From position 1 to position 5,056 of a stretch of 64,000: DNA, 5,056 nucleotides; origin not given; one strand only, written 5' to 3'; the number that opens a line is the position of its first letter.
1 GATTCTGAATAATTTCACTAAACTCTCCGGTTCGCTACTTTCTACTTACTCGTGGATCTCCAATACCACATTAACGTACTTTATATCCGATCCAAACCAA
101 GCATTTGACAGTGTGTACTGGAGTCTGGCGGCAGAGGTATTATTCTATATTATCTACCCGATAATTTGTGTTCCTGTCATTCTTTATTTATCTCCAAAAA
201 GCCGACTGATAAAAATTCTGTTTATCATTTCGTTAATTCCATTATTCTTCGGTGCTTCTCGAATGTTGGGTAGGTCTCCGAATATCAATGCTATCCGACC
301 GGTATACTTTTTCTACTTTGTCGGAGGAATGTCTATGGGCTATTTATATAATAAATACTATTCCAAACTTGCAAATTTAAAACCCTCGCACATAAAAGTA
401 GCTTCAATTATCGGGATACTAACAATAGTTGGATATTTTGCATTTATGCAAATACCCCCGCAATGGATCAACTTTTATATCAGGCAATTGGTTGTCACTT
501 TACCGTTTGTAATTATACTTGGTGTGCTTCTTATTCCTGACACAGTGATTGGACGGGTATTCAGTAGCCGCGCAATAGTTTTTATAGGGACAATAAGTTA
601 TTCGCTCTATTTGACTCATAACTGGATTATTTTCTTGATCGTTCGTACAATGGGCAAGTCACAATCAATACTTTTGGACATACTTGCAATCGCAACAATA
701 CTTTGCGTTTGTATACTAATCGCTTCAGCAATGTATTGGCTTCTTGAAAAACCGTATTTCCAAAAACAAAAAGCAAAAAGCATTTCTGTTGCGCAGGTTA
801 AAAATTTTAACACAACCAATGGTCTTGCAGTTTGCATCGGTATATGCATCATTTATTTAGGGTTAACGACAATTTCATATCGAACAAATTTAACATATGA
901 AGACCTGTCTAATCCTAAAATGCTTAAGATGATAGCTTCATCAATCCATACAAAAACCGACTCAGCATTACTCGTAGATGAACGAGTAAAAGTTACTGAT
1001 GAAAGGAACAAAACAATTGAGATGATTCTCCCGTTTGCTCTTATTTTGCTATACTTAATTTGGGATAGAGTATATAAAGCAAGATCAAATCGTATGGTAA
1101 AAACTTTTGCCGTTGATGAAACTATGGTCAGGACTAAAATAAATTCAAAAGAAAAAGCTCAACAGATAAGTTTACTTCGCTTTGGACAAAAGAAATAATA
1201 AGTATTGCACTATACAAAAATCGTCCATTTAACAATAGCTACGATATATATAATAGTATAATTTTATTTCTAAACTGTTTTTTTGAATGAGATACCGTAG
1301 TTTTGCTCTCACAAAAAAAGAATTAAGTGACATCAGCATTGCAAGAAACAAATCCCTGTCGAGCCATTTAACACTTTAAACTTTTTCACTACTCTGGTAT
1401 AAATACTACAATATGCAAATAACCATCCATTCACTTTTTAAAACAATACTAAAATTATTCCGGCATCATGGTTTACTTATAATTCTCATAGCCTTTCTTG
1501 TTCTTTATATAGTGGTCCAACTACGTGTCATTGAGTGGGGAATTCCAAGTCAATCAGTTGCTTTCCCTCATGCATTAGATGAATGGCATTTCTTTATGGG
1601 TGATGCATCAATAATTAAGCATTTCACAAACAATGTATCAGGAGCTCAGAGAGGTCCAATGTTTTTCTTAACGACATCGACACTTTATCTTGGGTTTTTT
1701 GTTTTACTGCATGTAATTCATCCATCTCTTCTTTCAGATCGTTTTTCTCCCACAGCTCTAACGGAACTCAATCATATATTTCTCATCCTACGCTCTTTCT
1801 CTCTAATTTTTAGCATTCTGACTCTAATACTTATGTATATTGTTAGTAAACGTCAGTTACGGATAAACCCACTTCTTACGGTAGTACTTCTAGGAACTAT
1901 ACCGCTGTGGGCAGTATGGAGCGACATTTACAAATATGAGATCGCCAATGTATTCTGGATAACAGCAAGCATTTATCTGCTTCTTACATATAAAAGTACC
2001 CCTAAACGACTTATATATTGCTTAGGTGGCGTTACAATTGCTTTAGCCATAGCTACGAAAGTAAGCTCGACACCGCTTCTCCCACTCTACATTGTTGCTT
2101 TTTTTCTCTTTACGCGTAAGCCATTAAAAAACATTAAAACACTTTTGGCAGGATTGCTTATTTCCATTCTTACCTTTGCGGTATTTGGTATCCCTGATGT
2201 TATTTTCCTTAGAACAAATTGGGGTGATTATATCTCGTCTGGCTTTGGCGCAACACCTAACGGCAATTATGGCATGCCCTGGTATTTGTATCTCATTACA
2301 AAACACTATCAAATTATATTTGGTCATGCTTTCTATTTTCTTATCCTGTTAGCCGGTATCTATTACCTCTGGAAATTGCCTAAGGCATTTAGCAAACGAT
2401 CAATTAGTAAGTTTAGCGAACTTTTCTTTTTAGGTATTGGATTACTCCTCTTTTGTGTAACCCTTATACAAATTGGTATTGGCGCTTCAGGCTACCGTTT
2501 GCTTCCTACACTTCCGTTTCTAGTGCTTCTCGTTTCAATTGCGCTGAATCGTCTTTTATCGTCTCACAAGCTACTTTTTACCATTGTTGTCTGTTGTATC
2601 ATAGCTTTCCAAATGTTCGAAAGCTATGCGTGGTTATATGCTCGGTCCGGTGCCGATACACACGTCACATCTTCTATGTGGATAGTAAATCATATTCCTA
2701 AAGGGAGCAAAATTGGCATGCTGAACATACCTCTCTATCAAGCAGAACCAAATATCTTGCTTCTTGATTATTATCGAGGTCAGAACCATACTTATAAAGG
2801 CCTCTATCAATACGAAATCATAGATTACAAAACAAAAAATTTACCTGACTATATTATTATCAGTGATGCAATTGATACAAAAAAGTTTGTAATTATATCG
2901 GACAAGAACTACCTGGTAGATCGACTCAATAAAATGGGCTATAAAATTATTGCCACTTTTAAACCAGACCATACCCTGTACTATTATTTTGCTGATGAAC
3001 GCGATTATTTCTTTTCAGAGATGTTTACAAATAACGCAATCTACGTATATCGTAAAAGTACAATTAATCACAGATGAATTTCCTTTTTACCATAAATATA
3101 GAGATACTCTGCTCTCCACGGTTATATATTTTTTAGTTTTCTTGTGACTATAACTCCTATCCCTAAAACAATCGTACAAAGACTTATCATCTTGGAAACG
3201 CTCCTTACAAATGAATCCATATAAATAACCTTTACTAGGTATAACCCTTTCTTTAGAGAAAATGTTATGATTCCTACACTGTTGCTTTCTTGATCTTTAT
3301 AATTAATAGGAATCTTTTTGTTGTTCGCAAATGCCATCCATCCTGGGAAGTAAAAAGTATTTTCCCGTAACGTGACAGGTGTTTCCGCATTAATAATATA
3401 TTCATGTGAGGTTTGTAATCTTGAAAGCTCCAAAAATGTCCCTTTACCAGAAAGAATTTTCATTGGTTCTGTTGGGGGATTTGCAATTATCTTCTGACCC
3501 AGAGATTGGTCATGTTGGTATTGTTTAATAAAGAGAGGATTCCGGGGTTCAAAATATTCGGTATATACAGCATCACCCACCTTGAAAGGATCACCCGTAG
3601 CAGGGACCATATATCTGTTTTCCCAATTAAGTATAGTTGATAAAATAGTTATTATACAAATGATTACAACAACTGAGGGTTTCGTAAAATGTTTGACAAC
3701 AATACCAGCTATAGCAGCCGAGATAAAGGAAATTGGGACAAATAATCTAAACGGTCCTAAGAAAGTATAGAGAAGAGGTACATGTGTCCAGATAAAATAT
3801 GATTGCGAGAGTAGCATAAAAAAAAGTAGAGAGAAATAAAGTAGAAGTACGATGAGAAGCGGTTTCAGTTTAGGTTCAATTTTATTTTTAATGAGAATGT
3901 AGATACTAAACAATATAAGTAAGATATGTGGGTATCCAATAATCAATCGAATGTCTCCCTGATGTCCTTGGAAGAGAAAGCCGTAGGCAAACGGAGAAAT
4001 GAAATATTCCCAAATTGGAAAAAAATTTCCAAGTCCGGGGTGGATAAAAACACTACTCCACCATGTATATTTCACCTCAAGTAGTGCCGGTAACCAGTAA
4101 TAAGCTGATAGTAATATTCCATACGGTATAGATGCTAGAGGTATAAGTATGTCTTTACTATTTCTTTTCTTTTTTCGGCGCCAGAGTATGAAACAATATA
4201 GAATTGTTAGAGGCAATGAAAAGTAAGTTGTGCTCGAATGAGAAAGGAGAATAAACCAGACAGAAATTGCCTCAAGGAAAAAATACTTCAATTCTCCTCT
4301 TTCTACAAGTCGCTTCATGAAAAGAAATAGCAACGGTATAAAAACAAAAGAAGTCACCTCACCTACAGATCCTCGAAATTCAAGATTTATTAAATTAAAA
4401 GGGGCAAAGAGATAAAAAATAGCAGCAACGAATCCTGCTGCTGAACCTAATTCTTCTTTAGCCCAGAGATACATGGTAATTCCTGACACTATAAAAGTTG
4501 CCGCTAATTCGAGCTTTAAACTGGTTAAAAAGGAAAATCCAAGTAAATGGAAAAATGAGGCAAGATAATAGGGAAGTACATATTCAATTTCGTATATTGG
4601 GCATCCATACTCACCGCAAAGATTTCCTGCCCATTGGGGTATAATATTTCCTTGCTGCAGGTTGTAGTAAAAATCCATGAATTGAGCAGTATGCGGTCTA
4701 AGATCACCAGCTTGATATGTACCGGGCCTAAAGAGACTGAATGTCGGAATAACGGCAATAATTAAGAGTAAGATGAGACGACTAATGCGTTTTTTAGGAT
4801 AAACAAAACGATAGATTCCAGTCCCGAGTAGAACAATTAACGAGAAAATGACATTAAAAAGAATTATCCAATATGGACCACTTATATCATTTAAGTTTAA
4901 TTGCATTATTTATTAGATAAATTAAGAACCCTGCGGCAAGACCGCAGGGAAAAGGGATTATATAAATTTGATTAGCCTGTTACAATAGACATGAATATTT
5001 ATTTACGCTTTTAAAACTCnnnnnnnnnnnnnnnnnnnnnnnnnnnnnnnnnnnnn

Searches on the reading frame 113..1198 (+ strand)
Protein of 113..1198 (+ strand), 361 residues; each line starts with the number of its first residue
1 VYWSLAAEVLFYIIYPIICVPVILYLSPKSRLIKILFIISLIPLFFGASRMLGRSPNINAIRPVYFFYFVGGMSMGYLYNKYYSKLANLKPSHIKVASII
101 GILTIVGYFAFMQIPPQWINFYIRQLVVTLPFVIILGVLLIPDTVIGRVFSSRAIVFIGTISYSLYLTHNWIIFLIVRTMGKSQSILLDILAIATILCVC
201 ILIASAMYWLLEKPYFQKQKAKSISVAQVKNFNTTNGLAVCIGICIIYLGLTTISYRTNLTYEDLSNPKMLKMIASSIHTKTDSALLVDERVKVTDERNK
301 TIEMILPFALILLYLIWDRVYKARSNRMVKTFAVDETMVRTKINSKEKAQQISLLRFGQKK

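Call 13: search_protein_families(library=pfam, proteins=[window:113-1198:+], max_evalue=0.0001)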
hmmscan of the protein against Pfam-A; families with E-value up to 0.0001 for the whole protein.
window:113-1198:+ (361 aa): 1 family
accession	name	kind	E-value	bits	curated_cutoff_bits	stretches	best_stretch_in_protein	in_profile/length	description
PF01757.29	Acyl_transf_3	-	3.6e-13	49.7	31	1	2-204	125-325/326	Acyltransferase domain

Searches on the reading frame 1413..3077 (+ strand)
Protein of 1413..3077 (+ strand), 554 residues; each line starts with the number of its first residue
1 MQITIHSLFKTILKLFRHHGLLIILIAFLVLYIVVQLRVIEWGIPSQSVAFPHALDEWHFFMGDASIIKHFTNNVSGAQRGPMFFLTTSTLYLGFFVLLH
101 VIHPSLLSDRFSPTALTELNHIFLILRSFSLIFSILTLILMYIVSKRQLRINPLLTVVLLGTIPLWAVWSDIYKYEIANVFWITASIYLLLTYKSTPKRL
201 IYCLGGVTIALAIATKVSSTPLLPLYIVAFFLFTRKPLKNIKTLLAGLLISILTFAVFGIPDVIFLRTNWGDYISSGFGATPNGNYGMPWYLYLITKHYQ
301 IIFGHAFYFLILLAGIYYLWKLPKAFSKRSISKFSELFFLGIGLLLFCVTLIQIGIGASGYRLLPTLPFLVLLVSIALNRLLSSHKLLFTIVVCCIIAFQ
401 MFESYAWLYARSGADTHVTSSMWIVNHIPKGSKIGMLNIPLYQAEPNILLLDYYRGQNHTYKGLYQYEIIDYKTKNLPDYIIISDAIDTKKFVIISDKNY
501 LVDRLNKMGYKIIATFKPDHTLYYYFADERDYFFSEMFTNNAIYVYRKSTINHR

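Call 13: search_protein_families(library=pfam, proteins=[window:1413-3077:+], max_evalue=0.0001)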
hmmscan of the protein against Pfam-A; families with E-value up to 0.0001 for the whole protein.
window:1413-3077:+ (554 aa): 1 family
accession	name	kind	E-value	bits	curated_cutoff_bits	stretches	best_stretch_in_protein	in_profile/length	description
PF13231.12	PMT_2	-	3.6e-06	27.7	26.1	1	126-256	24-155/160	Dolichyl-phosphate-mannose-protein mannosyltransferase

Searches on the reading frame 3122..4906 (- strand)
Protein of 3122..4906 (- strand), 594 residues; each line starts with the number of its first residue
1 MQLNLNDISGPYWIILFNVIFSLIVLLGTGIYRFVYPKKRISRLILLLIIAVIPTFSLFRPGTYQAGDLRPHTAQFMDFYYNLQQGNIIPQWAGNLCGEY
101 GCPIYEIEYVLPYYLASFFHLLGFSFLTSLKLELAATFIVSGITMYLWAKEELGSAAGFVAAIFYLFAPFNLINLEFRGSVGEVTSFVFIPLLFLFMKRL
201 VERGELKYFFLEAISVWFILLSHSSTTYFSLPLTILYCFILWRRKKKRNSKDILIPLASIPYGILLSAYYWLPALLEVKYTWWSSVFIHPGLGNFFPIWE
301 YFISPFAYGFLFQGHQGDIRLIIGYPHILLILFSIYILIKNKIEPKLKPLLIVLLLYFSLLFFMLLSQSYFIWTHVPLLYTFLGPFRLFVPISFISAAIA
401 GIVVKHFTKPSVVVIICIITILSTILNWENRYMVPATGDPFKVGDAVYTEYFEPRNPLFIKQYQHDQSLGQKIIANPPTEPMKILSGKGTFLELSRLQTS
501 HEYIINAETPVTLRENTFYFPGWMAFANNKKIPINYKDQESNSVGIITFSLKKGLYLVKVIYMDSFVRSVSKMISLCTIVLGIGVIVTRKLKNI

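Call 5: search_protein_families(library=pfam, proteins=[window:3122-4906:-], max_evalue=0.001)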
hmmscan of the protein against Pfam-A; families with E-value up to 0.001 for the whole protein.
window:3122-4906:- (594 aa): 1 family
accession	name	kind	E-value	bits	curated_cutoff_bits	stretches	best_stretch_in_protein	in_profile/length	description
PF10131.15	PTPS_related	-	2.3e-11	43.3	26.4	1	111-430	7-309/621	6-pyruvoyl-tetrahydropterin synthase related domain; membrane protein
